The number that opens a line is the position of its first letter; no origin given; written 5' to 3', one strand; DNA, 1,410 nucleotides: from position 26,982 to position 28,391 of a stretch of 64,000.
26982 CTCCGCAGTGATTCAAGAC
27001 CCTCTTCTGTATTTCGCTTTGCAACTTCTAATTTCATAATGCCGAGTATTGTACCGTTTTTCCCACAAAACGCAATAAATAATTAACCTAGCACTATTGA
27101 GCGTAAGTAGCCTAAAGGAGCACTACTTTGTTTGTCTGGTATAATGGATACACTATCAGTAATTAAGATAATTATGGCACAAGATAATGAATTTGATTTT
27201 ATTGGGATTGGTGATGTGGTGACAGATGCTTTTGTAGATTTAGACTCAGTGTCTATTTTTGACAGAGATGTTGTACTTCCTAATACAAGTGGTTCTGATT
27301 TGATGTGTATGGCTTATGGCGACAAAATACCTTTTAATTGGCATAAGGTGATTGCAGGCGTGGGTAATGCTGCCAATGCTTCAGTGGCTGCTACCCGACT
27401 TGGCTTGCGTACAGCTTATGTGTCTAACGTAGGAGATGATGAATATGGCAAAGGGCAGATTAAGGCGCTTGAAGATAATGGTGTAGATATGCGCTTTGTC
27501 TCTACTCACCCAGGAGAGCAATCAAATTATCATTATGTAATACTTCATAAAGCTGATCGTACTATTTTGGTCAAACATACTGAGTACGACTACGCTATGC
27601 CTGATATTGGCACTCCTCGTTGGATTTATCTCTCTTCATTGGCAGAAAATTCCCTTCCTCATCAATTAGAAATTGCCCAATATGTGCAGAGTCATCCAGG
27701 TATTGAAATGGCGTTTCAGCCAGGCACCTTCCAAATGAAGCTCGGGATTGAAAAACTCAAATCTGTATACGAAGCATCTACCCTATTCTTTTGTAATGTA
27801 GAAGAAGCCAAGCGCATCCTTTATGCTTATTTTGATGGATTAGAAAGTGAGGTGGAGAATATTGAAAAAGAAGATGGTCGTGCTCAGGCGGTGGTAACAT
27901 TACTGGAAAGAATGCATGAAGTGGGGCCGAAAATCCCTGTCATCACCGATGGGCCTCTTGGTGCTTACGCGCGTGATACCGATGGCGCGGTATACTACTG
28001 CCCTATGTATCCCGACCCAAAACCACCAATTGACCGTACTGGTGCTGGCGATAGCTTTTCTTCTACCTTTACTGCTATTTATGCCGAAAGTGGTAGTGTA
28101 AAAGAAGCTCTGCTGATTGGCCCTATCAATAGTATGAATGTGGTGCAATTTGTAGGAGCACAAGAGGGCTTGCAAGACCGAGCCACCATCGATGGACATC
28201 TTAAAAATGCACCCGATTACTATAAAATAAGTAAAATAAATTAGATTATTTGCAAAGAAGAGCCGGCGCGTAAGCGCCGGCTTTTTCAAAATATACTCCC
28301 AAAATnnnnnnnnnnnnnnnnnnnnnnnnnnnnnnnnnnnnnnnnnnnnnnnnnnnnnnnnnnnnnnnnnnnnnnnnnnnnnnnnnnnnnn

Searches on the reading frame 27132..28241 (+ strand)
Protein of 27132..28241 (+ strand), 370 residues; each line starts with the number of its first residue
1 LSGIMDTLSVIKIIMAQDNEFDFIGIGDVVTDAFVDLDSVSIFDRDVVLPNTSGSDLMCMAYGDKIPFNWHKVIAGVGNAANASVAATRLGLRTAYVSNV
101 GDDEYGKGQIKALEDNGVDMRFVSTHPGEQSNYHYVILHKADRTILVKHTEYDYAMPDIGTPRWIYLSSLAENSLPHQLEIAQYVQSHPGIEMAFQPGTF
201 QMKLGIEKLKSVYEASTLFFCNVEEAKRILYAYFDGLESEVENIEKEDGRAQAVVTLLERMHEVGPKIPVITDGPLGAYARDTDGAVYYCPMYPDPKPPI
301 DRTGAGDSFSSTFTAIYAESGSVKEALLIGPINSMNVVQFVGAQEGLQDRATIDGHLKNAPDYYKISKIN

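Call 73: search_protein_families(library=pfam, proteins=[window:27132-28241:+], max_evalue=0.00001)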
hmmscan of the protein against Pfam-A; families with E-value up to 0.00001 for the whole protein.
window:27132-28241:+ (370 aa): 1 family
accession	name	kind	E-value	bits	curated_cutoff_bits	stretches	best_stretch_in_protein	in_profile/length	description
PF00294.29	PfkB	-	2.9e-27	96.3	25.8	1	78-348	37-300/302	pfkB family carbohydrate kinase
